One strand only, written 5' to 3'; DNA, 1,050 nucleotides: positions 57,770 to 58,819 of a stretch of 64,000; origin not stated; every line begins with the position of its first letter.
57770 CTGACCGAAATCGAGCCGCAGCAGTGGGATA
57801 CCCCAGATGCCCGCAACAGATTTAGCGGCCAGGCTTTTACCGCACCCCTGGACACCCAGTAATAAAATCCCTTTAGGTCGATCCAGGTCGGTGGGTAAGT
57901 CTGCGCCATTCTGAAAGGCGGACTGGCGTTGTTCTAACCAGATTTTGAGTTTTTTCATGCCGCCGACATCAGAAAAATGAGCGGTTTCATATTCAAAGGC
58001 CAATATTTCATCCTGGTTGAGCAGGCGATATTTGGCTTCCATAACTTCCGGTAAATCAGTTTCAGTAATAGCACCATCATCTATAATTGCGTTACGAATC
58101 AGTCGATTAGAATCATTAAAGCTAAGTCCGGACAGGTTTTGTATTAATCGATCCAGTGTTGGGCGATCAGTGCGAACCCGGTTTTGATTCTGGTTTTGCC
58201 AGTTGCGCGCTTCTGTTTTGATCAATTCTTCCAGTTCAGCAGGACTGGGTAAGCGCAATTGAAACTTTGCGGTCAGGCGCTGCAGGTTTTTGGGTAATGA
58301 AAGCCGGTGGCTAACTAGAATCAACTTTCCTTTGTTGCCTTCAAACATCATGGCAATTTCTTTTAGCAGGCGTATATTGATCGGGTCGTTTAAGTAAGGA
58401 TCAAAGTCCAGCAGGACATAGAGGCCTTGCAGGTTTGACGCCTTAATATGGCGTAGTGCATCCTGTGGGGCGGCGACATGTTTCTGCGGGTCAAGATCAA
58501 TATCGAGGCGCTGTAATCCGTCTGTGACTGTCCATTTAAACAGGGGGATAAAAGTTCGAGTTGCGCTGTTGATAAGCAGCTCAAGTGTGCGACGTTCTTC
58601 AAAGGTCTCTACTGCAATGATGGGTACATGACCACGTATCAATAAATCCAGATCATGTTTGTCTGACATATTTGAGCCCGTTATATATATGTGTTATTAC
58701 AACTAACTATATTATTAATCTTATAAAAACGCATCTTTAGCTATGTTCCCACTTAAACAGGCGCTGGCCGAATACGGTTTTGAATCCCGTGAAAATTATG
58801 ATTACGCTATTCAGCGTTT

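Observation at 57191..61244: Five-gene cluster after mreD: AAA ATPase, degenerate P-loop partner, tandem novel small proteins and a receiver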

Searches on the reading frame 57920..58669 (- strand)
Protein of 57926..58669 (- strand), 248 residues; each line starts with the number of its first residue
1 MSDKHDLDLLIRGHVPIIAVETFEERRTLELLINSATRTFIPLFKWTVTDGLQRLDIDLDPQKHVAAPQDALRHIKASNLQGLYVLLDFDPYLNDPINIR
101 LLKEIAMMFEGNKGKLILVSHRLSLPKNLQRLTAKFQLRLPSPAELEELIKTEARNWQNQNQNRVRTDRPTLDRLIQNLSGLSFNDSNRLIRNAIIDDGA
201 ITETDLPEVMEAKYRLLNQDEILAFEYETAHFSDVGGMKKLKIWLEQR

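Call 39: find_homologous_proteins(query=window:57926-58669:-, max_evalue=0.001)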
Query seq(248 aa) (248 aa): 29 proteins with E <= 0.001 among 814 candidates.
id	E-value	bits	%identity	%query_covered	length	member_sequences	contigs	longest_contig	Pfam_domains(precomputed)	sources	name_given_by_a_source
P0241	3.7e-115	402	71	100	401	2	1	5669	PF00004.36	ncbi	-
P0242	6.1e-106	371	65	100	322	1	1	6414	PF00004.36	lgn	-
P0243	3.7e-105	369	65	100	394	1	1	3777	PF00004.36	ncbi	ncbi:MAG: AAA family ATPase, partial [Gammaproteobacteria bacterium]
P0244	1.4e-77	279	62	80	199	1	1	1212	-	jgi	-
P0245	4.3e-75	270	69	73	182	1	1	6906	-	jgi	-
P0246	7.7e-73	263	49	100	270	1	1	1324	-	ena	-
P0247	9.3e-70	253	49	100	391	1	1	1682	PF00004.36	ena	-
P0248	1.1e-69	253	47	100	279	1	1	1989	-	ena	-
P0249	3.0e-69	251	51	98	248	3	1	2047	-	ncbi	-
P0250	4.8e-69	251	48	100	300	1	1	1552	-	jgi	jgi:hypothetical protein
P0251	8.0e-68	247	48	100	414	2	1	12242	PF00004.36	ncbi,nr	ncbi:MAG: AAA family ATPase, partial [Gammaproteobacteria bacterium]|nr:AAA family ATPase [Gammaprot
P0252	9.5e-63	230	45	98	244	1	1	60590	-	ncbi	-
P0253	4.2e-62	228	71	63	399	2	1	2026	PF00004.36,PF17862.8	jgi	jgi:SpoVK/Ycf46/Vps4 family AAA+-type ATPase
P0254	6.8e-61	224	46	95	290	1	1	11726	-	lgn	-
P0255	6.4e-60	221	46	95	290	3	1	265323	-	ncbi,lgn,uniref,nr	ncbi:hypothetical protein [Thiobaca trueperi]|uniref:Uncharacterized protein n=1 Tax=Thiobaca truepe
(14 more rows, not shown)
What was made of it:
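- On Ycf46-type AAA: The JGI label is SpoVK/Ycf46/Vps4 (call 39).
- Closest known: Ycf46 / SpoVK-type single-module classical AAA ATPases. Same: JGI names close relatives 'SpoVK/Ycf46/Vps4 family' (call 39).
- Tried and rejected: The search with the AAA N-domain alone returned mostly gene fragments (call 39).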

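Call 40: find_encoding_contigs(protein=P0255, flank=7000, max_places=2)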
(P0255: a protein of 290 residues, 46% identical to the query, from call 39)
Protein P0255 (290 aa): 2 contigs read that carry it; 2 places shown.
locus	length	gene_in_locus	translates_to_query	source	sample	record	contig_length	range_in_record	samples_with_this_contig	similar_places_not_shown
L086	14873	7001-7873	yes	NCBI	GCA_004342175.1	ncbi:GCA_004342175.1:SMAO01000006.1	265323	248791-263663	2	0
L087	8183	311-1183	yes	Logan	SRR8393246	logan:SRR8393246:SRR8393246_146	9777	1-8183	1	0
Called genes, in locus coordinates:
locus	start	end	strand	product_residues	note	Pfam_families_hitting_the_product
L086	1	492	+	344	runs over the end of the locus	PF12698:ABC2_membrane_3, PF01061:ABC2_membrane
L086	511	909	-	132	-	PF03330:DPBB_1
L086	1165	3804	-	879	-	PF00332:Glyco_hydro_17 (weak), PF13506:Glyco_transf_21, PF00535:Glycos_transf_2, PF13641:Glyco_tranf_2_3, PF13632:Glyco_trans_2_3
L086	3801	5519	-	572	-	PF13231:PMT_2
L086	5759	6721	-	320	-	-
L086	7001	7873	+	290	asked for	-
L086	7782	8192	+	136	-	-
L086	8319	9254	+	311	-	PF00226:DnaJ, PF01556:DnaJ_C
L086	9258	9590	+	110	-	PF13591:MerR_2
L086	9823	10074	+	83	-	-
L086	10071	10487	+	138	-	PF01850:PIN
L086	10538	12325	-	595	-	PF00664:ABC_membrane, PF00005:ABC_tran, PF02463:SMC_N (weak)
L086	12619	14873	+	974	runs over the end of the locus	PF03477:ATP-cone, PF00317:Ribonuc_red_lgN, PF02867:Ribonuc_red_lgC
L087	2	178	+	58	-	?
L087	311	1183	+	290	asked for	-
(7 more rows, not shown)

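Call 41: find_encoding_contigs(protein=P0252, flank=7000, max_places=2)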
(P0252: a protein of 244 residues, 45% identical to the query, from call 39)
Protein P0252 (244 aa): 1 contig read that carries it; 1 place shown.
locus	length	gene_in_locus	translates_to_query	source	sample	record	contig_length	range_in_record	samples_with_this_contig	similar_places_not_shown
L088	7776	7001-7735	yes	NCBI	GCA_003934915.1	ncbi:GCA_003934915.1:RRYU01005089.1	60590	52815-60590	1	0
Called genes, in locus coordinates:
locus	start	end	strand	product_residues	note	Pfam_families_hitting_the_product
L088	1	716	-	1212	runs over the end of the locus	PF01564:Spermine_synth, PF04205:FMN_bind, PF12801:Fer4_5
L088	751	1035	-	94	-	PF11376:DUF3179 (weak)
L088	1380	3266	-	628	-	PF02518:HATPase_c, PF00204:DNA_gyraseB, PF01751:Toprim, PF00986:DNA_gyraseB_C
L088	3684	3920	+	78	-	PF02609:Exonuc_VII_S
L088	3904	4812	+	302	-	PF00348:polyprenyl_synt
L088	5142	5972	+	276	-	PF02649:GCHY-1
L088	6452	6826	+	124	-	PF00072:Response_reg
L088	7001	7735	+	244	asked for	-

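Call 84: search_solved_structures(query=A6, max_evalue=1)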
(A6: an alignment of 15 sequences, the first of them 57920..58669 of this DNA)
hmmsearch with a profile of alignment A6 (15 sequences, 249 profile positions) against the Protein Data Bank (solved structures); distinct sequences matched with E-value up to 1: 3.
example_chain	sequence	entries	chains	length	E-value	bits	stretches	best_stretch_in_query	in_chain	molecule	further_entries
9u78_A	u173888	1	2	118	0.00087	22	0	62-105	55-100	Single Chain Protein of De Novo Designed Helix Bundles-4EH2 with KDPV Loop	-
7kbq_A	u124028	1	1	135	0.077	15.6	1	72-156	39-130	DE NOVO DESIGNED OR689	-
2czv_C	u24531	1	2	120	0.49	13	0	183-210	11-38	Ribonuclease P protein component 2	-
